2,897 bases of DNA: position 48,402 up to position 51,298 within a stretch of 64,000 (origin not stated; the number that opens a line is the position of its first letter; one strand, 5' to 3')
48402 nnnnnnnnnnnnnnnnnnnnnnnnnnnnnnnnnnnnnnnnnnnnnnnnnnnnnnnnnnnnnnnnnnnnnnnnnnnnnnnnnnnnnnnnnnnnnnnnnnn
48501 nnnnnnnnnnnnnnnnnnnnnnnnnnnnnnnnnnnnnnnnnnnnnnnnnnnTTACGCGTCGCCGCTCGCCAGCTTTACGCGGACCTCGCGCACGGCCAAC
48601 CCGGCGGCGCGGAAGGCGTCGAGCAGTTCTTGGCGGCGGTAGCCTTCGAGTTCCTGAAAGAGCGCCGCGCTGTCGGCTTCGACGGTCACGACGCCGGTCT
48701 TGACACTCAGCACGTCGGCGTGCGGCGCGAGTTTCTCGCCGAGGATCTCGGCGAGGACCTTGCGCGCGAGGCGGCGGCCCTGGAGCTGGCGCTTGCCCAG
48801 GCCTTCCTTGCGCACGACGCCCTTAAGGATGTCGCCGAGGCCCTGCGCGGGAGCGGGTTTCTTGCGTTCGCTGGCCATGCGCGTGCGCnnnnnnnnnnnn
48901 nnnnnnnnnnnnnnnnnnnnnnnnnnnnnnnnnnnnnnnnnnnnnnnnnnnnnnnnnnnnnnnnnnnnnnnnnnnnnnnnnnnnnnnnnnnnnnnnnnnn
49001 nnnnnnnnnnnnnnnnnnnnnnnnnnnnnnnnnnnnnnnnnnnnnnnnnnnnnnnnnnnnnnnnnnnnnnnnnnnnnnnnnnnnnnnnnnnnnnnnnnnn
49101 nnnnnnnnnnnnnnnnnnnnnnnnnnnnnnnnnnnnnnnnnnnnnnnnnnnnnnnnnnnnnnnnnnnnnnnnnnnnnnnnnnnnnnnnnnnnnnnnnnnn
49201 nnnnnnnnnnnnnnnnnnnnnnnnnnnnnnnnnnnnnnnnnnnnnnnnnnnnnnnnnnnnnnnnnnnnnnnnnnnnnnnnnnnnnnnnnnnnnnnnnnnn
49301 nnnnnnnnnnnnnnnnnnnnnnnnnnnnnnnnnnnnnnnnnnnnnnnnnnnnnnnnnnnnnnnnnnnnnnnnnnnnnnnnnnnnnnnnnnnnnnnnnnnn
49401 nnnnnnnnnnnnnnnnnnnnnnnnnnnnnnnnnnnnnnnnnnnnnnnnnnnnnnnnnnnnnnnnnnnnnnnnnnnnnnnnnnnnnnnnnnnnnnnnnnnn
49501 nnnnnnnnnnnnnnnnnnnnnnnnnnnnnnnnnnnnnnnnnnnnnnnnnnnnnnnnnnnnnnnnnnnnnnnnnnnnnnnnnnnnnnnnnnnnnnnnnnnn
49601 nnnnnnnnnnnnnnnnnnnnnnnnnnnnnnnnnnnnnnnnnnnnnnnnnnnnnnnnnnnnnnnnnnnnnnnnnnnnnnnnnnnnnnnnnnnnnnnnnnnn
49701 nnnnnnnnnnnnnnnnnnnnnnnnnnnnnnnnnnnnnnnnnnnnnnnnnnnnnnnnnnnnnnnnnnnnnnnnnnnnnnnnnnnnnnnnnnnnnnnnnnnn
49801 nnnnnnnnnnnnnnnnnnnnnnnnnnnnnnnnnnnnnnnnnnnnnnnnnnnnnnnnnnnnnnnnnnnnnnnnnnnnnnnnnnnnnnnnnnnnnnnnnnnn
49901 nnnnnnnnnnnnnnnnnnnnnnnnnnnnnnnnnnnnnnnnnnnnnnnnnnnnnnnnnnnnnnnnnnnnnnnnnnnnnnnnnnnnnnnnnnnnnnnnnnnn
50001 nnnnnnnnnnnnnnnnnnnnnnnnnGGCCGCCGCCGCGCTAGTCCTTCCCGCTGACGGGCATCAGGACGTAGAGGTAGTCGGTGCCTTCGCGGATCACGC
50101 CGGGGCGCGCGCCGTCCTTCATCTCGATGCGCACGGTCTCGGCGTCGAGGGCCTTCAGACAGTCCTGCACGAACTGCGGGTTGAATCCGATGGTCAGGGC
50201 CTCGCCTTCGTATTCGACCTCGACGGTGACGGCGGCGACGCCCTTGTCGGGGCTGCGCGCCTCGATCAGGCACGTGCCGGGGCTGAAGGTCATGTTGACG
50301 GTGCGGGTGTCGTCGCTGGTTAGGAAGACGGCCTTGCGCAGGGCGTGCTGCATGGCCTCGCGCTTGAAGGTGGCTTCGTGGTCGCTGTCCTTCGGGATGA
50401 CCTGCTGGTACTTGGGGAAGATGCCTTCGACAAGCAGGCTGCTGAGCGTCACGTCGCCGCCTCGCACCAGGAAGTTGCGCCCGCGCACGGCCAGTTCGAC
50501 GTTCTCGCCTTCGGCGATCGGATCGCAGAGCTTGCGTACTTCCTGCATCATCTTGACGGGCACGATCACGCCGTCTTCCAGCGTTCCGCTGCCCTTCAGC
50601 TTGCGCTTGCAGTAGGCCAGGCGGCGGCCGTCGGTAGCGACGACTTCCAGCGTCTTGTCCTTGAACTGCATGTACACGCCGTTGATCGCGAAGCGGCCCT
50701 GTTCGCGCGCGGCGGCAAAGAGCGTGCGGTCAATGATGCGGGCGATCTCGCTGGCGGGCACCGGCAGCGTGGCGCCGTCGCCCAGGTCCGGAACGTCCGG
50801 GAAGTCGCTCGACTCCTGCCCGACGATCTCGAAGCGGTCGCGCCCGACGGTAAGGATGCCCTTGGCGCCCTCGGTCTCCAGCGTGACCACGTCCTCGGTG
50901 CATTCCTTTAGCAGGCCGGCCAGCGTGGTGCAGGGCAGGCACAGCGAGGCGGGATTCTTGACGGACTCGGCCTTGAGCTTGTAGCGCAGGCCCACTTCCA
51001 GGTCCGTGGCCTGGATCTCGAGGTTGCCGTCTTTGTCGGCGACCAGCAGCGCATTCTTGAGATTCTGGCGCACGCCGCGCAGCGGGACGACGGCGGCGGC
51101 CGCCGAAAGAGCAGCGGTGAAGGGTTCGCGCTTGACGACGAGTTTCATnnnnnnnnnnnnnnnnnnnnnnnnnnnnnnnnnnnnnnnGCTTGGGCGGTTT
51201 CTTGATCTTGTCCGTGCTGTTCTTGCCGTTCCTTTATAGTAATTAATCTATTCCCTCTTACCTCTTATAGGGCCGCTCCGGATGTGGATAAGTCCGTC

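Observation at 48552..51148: dnaN transcribed with a membrane-anchored WD40 protein and a DciA-like (DUF721) gene, not with dnaA/recF/gyrB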

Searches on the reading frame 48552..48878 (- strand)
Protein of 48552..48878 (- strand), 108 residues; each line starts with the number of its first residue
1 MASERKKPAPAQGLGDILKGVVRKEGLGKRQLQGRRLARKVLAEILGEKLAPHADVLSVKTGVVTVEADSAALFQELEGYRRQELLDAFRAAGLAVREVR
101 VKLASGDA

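Call 4: search_protein_families(library=pfam, proteins=[window:48552-48878:-], max_evalue=0.01)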
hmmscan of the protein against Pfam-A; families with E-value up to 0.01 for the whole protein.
window:48552-48878:- (108 aa): 1 family
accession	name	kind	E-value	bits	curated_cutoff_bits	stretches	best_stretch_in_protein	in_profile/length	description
PF05258.17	DciA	-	1.4e-14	54.5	24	1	14-101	2-89/89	Dna[CI] antecedent, DciA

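Call 35: find_homologous_proteins(query=window:48552-48878:-, max_evalue=0.00001)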
Query window:48552-48878:- (108 aa): 21 proteins with E <= 0.00001 among 83 candidates.
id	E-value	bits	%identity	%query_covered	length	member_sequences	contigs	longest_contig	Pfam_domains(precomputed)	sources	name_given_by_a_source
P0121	2.4e-58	212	100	100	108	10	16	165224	PF05258.18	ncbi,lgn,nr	ncbi:MAG: DUF721 domain-containing protein [Planctomycetes bacterium]|nr:DUF721 domain-containing pr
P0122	2.9e-37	145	72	96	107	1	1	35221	PF05258.18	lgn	-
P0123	9.0e-37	143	72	94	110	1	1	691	PF05258.18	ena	-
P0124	1.9e-36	142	72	92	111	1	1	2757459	PF05258.18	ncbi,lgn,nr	ncbi:MAG: DUF721 domain-containing protein [Planctomycetota bacterium]|nr:DUF721 domain-containing p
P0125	2.1e-36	142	70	94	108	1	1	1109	PF05258.18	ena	-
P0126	5.0e-36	141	75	86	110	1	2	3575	PF05258.18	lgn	-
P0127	8.2e-36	140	79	84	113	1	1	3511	PF05258.18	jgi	jgi:hypothetical protein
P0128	1.2e-35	140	71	92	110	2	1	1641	PF05258.18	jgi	jgi:hypothetical protein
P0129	1.8e-35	139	70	98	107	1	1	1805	PF05258.18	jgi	jgi:hypothetical protein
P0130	1.0e-34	137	73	93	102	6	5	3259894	PF05258.18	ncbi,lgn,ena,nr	ncbi:MAG: DUF721 domain-containing protein [Planctomycetes bacterium]|nr:DUF721 domain-containing pr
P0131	1.7e-34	136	74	86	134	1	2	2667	PF05258.18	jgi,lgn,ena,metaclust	metaclust:\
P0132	3.0e-34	135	73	93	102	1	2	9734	PF05258.18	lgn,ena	-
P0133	6.0e-34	134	69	94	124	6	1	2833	PF05258.18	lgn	-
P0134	9.7e-34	133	70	93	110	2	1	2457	PF05258.18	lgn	-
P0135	1.1e-33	133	67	94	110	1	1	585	PF05258.18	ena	-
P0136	1.3e-33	133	75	92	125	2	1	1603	PF05258.18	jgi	jgi:hypothetical protein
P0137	3.3e-33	132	72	94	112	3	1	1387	PF05258.18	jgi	jgi:hypothetical protein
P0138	1.6e-32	130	71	91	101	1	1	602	PF05258.18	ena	-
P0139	2.0e-31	126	68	88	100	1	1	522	PF05258.18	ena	-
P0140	8.0e-30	121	66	95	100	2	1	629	PF05258.18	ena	-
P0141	1.7e-26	110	59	91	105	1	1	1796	PF05258.18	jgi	jgi:hypothetical protein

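Call 36: find_encoding_contigs(protein=P0122, flank=5000, max_places=2)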
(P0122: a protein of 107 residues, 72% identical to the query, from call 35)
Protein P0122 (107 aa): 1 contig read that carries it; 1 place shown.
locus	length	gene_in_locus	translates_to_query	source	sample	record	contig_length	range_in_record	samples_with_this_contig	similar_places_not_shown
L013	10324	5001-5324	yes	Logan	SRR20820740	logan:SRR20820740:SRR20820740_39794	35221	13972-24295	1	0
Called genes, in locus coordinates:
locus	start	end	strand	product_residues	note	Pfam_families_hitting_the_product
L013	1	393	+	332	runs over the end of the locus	-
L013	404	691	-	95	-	PF02686:GatC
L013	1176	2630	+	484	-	PF00501:AMP-binding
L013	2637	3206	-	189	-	PF00227:Proteasome (weak)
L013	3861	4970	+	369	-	PF00712:DNA_pol3_beta, PF02767:DNA_pol3_beta_2, PF02768:DNA_pol3_beta_3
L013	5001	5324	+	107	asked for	PF05258:DciA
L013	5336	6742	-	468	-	PF00072:Response_reg, PF00158:Sigma54_activat, PF01078:Mg_chelatase (faint), PF14532:Sigma54_activ_2, PF00004:AAA, PF07728:AAA_5, PF25601:AAA_lid_14, PF02954:HTH_8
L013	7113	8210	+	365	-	PF00392:GntR, PF00532:Peripla_BP_1 (weak), PF13377:Peripla_BP_3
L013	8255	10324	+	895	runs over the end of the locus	-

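Call 37: find_encoding_contigs(protein=P0127, flank=4000, max_places=2)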
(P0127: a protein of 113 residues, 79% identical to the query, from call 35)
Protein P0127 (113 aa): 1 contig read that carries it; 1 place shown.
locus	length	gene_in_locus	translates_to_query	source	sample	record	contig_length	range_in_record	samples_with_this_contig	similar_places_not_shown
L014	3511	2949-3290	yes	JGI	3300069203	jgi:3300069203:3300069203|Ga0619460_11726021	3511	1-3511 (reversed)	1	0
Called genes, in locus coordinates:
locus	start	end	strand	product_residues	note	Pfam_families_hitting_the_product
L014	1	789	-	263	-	?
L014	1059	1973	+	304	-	PF13360:PQQ_2 (faint), PF05935:Arylsulfotrans (faint)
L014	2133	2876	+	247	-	PF06439:3keto-disac_hyd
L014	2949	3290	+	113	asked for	PF05258:DciA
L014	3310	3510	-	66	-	?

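Call 38: find_encoding_contigs(protein=P0126, flank=4000, max_places=2)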
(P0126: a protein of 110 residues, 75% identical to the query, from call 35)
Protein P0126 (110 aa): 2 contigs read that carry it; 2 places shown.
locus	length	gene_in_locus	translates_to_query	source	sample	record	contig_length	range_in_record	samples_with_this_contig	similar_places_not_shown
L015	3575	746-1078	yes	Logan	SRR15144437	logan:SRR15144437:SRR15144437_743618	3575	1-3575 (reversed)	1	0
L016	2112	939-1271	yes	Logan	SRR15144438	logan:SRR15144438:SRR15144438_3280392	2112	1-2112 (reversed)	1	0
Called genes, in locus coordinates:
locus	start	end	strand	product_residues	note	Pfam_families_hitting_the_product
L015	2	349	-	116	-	?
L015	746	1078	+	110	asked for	PF05258:DciA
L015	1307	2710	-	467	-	-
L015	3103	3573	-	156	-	?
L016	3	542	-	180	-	?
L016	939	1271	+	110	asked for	PF05258:DciA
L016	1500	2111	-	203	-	?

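Call 41: search_solved_structures(query=window:48552-48878:-, max_evalue=10, show_alignments=2)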
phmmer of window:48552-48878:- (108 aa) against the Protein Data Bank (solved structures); distinct sequences matched with E-value up to 10: 0.

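Call 42: search_protein_families(library=ncbifam, proteins=[window:48552-48878:-], max_evalue=0.001)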
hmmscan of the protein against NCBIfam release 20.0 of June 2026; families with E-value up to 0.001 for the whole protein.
window:48552-48878:- (108 aa): 1 family
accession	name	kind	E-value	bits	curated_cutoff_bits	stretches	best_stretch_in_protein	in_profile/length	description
NF002871.0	PRK03195.1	equivalog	1.9e-05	24.7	246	1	11-83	73-143/187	DUF721 family protein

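Call 57: search_solved_structures(query=A4, max_evalue=10, show_alignments=2)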
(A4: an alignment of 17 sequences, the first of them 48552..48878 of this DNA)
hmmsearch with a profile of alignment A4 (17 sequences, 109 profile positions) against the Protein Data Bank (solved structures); distinct sequences matched with E-value up to 10: 1.
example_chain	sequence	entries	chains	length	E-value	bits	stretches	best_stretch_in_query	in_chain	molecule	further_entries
8a3v_C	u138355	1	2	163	0.021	18.3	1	36-103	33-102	DUF721 domain-containing protein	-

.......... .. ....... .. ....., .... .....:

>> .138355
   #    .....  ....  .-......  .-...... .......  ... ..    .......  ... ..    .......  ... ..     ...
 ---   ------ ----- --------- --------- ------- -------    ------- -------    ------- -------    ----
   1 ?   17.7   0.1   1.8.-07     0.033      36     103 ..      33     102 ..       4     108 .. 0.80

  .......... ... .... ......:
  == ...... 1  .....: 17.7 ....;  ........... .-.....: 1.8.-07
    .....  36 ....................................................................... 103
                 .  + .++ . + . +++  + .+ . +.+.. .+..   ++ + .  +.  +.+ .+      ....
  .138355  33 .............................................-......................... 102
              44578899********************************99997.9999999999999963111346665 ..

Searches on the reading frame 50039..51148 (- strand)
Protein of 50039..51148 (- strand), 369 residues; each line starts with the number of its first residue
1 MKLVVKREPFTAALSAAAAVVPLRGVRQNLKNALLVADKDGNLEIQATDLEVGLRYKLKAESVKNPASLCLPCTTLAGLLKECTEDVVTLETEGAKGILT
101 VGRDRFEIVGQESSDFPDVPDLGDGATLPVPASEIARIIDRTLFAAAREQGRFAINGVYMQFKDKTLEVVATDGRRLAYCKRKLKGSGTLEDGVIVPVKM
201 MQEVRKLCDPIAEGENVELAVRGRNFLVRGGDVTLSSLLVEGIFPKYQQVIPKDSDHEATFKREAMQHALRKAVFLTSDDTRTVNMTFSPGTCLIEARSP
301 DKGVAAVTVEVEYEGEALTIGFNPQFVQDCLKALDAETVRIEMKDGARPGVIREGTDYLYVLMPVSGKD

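Call 4: search_protein_families(library=pfam, proteins=[window:50039-51148:-], max_evalue=0.01)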
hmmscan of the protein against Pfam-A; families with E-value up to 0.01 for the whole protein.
window:50039-51148:- (369 aa): 3 families
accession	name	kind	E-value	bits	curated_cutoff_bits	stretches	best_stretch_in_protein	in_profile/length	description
PF02768.20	DNA_pol3_beta_3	-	8.4e-23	80.9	27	1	249-364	2-119/121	DNA polymerase III beta subunit, C-terminal domain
PF02767.21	DNA_pol3_beta_2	-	3.9e-22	79.2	27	1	130-246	2-116/116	DNA polymerase III beta subunit, central domain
PF00712.24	DNA_pol3_beta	-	7.5e-20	71.7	24.4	1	1-119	1-119/120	DNA polymerase III beta subunit, N-terminal domain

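Call 9: find_related_loci(query=window:50039-51148:-, collection=genome_contigs, flank=7000)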
Query window:50039-51148:- (369 aa) in genome_contigs; peptide patterns used: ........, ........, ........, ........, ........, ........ (x = any residue, [..] = any of these).
115 stretches matched a pattern; 9 encode a relative of the query (tblastn E <= 1e-3); 9 distinct loci.
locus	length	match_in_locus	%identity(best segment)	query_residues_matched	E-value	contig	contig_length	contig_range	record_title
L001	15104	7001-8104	78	1-368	0e+0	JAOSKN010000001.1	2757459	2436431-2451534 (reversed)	MAG: Planctomycetota bacterium isolate FR_30 FR-Planctomycetota-2_s1, whole genome shotgun sequence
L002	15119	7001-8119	77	1-369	0e+0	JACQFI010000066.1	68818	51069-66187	MAG: Planctomycetota bacterium isolate NC_groundwater_1043_Pr1_S-0.65um_64_14 Montesol18_Sp65_coassembly_scaffold_820095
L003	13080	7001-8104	78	1-368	0e+0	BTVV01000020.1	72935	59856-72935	MAG: Planctomycetota bacterium AMX-MBFR-7 DNA, sequence020, whole genome shotgun sequence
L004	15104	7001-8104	78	1-368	0e+0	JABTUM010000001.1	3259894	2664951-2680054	MAG: Planctomycetota bacterium isolate H5_PLA8 seq001, whole genome shotgun sequence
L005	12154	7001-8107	74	1-369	0e+0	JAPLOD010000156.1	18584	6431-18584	MAG: Planctomycetota bacterium isolate LacPavin_0920_SED3_MAG_65_12 LacPavin_0920_SED3_scaffold_1288007, whole genome sh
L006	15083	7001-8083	29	1-365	2e-57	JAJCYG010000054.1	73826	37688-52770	MAG: Actinomycetes bacterium isolate OFTM219 OFTM219_53, whole genome shotgun sequence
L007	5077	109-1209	33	1-365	3e-48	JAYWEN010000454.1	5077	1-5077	MAG: Elusimicrobiota bacterium isolate GL98_DN_concoct_111 GL98_DN_concoct_111_453, whole genome shotgun sequence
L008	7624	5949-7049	32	1-365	2e-46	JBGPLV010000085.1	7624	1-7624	MAG: Elusimicrobiota bacterium isolate OBJ_0618_7090110_253 k141_1395552_length_7624_cov_10.0000, whole genome shotgun s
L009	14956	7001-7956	27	50-365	9e-28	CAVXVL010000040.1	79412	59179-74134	MAG: Terriglobia bacterium isolate MFD04780.bin.2.4 genome assembly, contig: contig_18766, whole genome shotgun sequence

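Call 42: search_protein_families(library=ncbifam, proteins=[window:50039-51148:-], max_evalue=0.001)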
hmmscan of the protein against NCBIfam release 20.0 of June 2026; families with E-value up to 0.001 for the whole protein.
window:50039-51148:- (369 aa): 3 families
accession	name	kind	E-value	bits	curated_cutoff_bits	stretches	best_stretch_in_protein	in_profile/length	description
TIGR00663.1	dnan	equivalog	1.4e-71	241.4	137.65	1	1-366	1-366/367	DNA polymerase III subunit beta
NF004184.0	PRK05643.3-2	equivalog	6.4e-26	91.1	443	1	1-357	1-363/375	DNA polymerase III subunit beta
NF011508.0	PRK14946.1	equivalog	9.3e-15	54.7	513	1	25-336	24-334/366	DNA polymerase III subunit beta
